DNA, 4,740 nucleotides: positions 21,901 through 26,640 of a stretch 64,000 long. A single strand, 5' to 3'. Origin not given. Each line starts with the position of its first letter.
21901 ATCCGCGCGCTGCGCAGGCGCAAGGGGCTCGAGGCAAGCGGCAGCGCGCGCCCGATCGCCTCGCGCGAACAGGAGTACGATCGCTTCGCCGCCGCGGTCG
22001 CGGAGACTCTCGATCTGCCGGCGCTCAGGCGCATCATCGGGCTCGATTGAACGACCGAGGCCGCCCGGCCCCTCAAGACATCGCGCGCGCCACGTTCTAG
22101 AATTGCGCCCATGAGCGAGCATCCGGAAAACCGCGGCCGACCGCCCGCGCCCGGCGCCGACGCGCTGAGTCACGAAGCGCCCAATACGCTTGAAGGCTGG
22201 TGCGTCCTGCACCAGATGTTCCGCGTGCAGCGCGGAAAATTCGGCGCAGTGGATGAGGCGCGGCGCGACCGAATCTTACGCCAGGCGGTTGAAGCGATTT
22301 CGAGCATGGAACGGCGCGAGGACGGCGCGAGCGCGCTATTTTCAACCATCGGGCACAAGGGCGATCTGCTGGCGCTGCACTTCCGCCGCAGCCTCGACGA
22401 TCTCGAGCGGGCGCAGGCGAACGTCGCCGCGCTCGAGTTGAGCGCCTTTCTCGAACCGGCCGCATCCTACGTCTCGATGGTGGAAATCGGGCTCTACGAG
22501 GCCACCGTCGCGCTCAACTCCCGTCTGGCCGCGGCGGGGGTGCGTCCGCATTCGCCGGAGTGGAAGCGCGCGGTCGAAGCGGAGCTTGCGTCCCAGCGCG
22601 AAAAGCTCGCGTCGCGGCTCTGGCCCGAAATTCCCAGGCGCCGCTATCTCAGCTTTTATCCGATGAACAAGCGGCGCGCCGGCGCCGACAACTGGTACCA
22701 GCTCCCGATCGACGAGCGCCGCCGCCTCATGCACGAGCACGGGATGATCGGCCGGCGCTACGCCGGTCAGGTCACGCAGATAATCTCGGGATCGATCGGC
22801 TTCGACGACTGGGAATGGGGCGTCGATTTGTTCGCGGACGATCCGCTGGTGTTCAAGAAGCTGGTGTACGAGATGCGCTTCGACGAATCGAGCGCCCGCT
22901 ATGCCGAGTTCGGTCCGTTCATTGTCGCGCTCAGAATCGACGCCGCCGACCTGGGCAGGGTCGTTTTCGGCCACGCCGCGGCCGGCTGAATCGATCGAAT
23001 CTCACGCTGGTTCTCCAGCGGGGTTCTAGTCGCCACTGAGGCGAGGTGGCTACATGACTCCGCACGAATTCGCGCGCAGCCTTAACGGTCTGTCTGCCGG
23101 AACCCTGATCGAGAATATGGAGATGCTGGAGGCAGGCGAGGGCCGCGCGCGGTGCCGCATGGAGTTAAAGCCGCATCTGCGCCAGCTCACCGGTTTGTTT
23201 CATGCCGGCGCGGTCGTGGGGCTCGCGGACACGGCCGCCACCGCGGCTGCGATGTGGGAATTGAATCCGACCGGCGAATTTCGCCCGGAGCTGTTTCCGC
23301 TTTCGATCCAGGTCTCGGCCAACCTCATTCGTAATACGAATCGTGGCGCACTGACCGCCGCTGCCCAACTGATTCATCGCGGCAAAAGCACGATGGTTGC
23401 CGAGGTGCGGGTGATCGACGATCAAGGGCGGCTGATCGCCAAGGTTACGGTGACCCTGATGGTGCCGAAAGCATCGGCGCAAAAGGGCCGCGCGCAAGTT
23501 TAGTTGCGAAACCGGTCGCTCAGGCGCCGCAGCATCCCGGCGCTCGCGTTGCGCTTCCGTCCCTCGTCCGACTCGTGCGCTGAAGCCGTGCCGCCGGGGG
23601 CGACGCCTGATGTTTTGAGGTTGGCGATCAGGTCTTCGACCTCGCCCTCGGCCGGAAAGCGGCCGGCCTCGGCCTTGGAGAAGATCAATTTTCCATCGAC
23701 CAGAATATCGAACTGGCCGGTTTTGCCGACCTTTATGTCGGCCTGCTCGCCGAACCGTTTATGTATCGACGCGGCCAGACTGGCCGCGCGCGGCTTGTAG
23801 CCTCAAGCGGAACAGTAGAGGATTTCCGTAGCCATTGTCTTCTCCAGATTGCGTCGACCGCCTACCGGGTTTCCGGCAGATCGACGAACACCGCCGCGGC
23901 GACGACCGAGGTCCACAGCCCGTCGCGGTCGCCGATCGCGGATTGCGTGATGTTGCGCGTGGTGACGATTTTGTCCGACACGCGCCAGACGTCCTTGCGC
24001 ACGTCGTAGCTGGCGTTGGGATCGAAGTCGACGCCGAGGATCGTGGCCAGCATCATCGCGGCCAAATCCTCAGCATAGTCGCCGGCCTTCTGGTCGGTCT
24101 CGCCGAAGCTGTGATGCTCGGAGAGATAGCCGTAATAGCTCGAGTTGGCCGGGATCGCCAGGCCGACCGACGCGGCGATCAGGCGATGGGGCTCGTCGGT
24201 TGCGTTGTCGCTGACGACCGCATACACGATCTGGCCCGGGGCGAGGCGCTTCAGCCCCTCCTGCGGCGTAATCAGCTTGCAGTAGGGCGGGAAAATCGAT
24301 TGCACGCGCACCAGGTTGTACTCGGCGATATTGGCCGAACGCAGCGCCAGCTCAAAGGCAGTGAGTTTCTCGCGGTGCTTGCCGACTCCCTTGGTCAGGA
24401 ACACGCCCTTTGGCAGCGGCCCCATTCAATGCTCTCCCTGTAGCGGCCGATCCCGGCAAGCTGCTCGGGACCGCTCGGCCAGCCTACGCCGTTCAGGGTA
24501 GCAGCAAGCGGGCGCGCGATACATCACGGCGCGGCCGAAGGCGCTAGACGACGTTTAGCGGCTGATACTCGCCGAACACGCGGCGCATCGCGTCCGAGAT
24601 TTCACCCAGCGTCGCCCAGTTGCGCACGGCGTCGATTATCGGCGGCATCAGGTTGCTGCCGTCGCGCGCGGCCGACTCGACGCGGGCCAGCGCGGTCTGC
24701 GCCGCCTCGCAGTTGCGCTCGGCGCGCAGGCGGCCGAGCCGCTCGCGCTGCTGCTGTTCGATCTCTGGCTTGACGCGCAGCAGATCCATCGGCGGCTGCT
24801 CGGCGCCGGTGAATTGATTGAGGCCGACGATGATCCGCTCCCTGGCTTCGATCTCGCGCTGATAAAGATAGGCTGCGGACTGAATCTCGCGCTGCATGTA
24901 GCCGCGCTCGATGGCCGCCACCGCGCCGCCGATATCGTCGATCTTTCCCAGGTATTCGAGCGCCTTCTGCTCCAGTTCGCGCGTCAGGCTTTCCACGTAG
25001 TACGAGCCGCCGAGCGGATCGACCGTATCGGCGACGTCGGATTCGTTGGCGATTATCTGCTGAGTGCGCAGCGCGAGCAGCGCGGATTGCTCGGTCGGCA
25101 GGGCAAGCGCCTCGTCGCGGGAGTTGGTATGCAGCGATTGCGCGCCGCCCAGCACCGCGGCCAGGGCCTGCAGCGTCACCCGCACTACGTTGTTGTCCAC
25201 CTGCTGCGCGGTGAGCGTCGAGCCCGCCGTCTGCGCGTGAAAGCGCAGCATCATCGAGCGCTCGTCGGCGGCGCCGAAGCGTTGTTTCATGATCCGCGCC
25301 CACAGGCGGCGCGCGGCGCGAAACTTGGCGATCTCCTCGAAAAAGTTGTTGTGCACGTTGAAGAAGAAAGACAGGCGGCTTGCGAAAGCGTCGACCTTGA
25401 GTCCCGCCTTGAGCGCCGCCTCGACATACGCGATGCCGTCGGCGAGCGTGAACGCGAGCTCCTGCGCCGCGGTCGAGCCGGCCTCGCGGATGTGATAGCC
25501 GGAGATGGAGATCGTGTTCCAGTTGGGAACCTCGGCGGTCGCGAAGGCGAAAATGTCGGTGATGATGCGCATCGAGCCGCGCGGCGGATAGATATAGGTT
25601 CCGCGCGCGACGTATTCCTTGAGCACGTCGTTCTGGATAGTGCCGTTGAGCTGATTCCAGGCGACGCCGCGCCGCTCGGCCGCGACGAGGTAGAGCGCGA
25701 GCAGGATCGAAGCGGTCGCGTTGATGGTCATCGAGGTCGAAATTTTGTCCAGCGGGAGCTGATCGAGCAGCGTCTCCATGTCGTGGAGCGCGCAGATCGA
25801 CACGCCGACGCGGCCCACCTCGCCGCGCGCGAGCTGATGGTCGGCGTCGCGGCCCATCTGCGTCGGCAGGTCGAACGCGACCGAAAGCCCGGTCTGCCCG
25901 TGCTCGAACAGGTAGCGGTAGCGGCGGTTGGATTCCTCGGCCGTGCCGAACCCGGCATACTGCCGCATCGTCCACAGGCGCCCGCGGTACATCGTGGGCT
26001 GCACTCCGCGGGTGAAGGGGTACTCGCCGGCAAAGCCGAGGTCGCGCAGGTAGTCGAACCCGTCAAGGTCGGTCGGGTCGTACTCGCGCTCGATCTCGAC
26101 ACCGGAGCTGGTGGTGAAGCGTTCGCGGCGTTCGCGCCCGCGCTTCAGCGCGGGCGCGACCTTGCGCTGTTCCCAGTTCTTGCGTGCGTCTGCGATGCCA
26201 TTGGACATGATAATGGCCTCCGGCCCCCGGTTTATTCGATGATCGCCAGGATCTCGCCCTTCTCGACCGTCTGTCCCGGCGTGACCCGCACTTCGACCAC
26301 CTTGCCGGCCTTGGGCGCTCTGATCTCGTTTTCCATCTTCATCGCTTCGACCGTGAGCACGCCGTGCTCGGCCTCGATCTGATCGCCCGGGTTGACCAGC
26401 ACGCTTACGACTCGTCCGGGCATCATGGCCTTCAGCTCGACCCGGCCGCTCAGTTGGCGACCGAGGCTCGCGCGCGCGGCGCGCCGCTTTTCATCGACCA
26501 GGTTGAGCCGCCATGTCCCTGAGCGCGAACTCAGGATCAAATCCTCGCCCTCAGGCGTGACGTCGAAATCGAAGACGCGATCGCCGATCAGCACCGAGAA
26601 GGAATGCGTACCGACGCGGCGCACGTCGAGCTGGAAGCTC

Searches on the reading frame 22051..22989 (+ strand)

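Call 30: search_protein_families(library=pfam, proteins=[window:22051-22989:+], max_evalue=0.00001)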
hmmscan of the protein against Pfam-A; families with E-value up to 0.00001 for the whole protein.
window:22051-22989:+ (312 aa): 1 family
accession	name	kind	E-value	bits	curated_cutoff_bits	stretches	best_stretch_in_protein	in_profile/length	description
PF06778.18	Chlor_dismutase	-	1.6e-57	194.7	25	1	77-295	6-188/189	Chlorite dismutase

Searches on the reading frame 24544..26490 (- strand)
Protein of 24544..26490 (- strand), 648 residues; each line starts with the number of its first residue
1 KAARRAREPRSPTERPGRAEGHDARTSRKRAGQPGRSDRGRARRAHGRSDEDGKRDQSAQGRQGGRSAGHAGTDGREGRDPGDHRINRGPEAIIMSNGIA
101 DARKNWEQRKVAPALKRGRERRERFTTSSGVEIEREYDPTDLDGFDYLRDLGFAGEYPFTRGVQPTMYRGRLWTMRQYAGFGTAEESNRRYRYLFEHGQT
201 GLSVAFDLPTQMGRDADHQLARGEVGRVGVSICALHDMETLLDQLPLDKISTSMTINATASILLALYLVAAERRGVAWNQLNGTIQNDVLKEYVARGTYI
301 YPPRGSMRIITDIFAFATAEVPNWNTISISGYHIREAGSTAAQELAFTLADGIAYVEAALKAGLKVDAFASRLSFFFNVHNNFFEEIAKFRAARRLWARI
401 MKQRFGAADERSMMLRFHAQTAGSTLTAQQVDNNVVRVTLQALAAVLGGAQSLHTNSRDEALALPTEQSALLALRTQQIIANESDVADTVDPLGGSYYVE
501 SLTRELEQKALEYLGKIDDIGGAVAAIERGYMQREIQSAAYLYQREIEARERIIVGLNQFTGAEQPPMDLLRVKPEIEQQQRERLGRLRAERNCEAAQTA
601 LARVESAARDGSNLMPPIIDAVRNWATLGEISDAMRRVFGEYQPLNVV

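Call 30: search_protein_families(library=pfam, proteins=[window:24544-26490:-], max_evalue=0.00001)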
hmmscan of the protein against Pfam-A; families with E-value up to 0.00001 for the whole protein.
window:24544-26490:- (648 aa): 1 family
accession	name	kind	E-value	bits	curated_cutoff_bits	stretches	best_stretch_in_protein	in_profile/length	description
PF01642.28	MM_CoA_mutase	-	3.6e-226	752.1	22.1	1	126-640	1-512/512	Methylmalonyl-CoA mutase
